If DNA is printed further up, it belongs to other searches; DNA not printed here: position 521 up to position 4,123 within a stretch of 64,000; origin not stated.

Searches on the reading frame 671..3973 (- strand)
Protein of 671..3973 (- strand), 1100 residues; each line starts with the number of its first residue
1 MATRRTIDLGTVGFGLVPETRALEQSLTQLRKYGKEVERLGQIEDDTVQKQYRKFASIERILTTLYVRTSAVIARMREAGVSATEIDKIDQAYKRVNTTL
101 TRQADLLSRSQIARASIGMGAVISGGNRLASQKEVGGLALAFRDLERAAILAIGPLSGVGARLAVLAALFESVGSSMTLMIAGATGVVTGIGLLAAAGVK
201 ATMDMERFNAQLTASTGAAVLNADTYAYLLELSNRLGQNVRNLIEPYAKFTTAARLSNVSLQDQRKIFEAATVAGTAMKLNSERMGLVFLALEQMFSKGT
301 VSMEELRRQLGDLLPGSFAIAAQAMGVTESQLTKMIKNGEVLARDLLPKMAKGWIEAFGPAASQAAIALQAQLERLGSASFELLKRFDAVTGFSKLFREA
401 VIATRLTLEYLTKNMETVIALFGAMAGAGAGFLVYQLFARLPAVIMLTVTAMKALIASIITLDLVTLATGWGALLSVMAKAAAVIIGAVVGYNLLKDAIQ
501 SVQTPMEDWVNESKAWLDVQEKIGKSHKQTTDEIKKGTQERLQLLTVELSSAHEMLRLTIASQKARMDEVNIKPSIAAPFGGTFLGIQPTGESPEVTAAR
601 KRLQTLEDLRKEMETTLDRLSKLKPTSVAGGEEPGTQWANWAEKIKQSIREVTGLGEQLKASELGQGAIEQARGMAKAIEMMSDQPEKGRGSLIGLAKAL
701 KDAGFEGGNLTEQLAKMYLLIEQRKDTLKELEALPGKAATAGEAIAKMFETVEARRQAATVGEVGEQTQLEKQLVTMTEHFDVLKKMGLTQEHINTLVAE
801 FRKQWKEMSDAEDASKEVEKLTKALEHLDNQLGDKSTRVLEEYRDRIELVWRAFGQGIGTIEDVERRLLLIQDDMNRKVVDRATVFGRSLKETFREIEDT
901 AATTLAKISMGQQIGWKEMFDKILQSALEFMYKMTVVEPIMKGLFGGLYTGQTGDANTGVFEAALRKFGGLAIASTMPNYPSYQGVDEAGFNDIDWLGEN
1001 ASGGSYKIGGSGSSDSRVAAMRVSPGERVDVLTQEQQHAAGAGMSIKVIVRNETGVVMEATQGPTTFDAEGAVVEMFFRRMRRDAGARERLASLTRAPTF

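Call 5: search_protein_families(library=pfam, proteins=[window:671-3973:-])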
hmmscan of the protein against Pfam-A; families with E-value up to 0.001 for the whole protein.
window:671-3973:- (1100 aa): 1 family
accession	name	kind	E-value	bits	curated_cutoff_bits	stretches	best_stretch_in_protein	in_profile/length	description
PF20155.4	TMP_3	-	3.1e-20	73.1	41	1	198-388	3-191/192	Tape measure protein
